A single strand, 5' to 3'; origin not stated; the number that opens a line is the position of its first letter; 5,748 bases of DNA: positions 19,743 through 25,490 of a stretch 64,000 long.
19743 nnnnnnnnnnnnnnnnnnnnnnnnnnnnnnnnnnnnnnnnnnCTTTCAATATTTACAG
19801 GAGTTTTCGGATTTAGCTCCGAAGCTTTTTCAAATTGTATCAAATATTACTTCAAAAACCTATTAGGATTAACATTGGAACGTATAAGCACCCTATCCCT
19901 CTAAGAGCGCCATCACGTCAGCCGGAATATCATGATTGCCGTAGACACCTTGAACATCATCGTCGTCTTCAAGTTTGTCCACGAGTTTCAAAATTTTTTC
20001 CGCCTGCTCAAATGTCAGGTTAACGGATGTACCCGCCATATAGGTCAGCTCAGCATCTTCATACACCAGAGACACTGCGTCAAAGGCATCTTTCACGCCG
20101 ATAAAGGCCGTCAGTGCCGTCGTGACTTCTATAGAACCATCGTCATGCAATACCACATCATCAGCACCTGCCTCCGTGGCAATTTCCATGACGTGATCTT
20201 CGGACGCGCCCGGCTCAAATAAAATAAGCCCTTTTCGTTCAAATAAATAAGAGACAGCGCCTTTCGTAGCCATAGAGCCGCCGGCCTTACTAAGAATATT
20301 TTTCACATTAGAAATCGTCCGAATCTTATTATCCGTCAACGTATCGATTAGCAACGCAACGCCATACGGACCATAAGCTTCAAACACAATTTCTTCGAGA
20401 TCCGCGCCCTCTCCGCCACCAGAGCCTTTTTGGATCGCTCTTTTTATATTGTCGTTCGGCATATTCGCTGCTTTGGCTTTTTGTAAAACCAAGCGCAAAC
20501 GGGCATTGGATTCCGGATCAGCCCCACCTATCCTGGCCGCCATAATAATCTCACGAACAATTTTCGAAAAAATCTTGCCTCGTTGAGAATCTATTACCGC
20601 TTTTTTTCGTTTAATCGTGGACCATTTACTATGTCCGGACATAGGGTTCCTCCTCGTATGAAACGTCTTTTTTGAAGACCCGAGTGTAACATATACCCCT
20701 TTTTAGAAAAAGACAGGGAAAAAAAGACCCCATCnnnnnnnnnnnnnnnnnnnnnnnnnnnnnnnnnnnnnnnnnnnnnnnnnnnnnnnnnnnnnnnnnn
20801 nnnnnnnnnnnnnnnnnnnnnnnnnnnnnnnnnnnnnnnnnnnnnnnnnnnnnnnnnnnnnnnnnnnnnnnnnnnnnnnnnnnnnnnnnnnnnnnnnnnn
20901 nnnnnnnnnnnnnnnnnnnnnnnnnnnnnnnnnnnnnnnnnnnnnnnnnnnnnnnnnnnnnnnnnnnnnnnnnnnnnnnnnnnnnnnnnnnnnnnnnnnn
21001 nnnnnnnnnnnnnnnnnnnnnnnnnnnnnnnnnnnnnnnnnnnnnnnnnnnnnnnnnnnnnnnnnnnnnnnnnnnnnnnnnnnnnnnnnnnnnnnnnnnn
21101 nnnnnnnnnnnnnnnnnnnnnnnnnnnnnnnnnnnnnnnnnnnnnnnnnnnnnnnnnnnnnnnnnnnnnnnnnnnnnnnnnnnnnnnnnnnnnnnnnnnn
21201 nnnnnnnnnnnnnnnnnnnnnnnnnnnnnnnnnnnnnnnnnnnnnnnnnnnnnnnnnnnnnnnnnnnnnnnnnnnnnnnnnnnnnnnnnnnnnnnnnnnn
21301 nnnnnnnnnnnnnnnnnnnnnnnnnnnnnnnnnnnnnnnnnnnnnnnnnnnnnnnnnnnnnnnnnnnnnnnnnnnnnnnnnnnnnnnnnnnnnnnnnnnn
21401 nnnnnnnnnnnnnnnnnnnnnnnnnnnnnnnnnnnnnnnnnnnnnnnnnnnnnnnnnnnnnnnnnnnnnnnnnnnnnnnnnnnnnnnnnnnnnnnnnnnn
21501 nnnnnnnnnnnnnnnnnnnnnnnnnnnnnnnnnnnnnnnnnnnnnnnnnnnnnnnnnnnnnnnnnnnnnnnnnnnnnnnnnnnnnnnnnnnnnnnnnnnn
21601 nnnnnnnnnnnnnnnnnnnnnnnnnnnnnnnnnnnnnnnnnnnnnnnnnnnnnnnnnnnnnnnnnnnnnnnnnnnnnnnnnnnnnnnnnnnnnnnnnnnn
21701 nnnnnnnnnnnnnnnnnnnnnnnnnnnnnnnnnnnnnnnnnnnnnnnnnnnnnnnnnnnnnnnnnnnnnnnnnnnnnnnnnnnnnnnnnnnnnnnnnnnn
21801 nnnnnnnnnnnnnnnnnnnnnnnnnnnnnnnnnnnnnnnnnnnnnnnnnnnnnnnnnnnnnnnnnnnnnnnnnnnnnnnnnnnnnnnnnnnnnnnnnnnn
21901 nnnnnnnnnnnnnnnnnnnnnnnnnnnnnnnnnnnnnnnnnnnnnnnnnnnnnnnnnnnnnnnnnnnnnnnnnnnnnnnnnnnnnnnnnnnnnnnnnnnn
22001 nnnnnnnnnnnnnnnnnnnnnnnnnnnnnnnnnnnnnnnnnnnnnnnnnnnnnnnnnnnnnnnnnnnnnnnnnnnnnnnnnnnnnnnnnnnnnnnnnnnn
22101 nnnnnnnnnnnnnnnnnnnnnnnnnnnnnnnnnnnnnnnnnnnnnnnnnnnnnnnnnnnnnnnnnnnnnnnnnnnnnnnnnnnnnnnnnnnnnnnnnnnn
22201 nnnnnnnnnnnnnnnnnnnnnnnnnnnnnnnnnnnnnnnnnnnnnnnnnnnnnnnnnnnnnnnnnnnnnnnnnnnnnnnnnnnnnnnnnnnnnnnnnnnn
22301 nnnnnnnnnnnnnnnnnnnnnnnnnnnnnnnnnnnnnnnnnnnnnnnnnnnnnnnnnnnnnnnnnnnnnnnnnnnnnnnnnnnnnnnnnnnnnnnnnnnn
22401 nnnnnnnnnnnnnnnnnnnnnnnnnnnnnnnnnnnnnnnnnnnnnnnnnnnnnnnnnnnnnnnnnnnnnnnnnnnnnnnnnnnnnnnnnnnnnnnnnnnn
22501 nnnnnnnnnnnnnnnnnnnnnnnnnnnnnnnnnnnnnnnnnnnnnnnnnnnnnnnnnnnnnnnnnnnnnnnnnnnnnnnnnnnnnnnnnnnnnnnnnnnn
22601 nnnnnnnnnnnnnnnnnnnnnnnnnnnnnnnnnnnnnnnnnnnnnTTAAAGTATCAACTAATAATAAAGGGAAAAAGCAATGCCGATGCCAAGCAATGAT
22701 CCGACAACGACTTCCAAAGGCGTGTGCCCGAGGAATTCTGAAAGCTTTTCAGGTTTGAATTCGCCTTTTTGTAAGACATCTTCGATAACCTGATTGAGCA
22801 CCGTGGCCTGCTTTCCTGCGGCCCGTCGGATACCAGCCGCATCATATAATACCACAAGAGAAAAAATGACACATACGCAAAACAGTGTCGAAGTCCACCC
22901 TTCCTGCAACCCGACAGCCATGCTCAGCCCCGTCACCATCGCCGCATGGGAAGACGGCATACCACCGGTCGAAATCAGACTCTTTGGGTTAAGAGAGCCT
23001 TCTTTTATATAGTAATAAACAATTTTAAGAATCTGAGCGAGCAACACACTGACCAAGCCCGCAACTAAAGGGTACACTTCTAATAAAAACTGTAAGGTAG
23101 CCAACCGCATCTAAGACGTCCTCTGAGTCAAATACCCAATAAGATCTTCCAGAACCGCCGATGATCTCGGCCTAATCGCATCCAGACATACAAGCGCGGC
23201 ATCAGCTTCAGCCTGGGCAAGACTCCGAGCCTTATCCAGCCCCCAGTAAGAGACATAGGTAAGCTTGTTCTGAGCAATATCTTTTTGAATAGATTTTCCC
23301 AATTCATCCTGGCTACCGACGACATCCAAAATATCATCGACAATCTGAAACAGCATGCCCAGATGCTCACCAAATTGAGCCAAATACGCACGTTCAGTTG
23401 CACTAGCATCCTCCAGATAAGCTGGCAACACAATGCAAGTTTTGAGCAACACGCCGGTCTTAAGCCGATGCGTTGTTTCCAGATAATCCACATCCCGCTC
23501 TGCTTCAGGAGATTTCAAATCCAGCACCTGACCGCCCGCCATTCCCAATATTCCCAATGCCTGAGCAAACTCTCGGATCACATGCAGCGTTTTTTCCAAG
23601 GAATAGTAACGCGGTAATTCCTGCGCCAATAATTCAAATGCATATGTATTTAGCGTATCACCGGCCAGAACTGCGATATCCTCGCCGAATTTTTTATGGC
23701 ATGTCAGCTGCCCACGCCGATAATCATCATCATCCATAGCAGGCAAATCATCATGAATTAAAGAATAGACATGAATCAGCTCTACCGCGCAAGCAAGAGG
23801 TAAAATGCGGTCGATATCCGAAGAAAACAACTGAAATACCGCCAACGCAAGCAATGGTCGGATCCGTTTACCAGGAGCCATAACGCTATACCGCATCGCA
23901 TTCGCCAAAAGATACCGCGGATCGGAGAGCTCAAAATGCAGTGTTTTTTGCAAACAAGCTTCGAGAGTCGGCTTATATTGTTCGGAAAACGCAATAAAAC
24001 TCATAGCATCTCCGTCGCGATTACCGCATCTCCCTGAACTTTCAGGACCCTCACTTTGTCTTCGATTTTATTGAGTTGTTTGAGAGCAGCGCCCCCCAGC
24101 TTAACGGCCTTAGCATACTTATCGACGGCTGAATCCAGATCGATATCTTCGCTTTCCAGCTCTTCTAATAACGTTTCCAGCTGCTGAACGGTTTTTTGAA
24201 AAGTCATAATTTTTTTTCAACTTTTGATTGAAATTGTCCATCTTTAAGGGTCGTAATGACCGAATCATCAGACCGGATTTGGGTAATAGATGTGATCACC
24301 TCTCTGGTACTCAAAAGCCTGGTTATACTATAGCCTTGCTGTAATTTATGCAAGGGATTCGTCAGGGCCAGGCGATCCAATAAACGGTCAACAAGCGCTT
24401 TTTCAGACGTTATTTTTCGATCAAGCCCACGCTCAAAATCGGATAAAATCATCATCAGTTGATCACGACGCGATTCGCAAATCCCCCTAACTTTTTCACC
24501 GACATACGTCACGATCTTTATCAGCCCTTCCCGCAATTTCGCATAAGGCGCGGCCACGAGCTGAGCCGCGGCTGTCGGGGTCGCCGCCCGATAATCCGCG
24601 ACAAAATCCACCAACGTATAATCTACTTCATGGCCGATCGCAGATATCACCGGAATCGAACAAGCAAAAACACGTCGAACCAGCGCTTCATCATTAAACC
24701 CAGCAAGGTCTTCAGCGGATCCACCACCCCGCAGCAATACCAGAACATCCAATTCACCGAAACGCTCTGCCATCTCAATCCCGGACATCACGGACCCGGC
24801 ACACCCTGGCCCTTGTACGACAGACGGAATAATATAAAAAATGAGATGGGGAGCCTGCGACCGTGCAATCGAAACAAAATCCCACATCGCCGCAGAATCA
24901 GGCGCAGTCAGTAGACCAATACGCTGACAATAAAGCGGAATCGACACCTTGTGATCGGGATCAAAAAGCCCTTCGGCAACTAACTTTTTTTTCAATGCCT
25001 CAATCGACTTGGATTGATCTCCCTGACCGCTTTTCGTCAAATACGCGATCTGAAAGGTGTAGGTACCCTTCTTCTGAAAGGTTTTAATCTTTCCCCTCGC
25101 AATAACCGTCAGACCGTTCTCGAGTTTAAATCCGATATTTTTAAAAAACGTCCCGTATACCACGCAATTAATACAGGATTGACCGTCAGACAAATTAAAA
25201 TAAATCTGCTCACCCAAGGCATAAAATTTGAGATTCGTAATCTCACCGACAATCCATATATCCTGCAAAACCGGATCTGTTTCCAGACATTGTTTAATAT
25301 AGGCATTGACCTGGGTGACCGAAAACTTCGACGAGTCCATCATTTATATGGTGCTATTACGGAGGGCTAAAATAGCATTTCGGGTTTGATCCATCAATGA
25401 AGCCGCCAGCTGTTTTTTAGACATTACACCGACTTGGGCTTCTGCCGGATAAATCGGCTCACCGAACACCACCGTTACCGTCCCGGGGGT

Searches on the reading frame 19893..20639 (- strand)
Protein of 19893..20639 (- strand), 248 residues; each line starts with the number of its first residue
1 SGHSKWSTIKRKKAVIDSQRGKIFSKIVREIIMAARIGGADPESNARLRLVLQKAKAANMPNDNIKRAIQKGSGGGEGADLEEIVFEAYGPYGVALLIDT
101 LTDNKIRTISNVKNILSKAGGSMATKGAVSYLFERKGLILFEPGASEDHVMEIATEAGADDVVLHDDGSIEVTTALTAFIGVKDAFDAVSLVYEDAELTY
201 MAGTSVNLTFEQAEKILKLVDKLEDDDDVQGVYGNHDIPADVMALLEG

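Call 14: search_protein_families(library=pfam, proteins=[window:19893-20639:-], max_evalue=0.001)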
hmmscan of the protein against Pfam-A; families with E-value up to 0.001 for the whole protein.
window:19893-20639:- (248 aa): 2 families
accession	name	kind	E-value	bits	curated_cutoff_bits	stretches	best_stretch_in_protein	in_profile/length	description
PF01709.26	Transcrip_reg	-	8.5e-51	172.3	27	1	81-235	1-159/160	TACO1/YebC second and third domain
PF20772.2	TACO1_YebC_N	-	6.8e-32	110.2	36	1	4-74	1-72/73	TACO1/YebC protein N-terminal domain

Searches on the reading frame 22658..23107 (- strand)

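Call 14: search_protein_families(library=pfam, proteins=[window:22658-23107:-], max_evalue=0.001)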
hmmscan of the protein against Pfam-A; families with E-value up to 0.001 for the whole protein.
window:22658-23107:- (149 aa): 1 family
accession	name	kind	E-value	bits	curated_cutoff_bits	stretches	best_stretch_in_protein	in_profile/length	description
PF02681.20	DUF212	-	3.4e-47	160.2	26.5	1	12-142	4-125/126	Divergent PAP2 family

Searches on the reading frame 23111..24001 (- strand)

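Call 14: search_protein_families(library=pfam, proteins=[window:23111-24001:-], max_evalue=0.001)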
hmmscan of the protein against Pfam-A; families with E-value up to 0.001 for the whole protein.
window:23111-24001:- (296 aa): 1 family
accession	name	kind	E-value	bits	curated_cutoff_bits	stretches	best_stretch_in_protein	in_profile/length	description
PF00348.22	polyprenyl_synt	-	1.3e-56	192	27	1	31-259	3-223/251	Polyprenyl synthetase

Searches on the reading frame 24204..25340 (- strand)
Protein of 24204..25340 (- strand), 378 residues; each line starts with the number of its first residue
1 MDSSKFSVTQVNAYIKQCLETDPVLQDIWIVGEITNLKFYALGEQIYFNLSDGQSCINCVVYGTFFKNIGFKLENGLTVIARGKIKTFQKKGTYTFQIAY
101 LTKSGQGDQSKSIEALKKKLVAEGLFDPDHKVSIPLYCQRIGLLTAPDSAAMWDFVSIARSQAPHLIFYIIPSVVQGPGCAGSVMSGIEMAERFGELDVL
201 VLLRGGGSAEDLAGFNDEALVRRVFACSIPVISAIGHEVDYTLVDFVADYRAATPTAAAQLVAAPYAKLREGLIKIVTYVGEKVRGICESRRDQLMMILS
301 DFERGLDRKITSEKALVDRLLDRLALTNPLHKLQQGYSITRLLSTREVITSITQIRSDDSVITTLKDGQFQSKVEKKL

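Call 11: search_protein_families(library=pfam, proteins=[window:24204-25340:-], max_evalue=0.001)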
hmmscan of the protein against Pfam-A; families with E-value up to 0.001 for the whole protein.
window:24204-25340:- (378 aa): 3 families
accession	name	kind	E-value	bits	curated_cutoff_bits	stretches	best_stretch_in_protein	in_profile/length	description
PF02601.20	Exonuc_VII_L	-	2.7e-69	234.5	35.9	2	125-298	1-174/315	Exonuclease VII, large subunit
PF13742.12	tRNA_anti_2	-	4e-21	75.5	27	1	6-99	1-92/95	OB-fold nucleic acid binding domain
PF01336.31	tRNA_anti-codon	-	7.5e-09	35.9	27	1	28-98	1-69/75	OB-fold nucleic acid binding domain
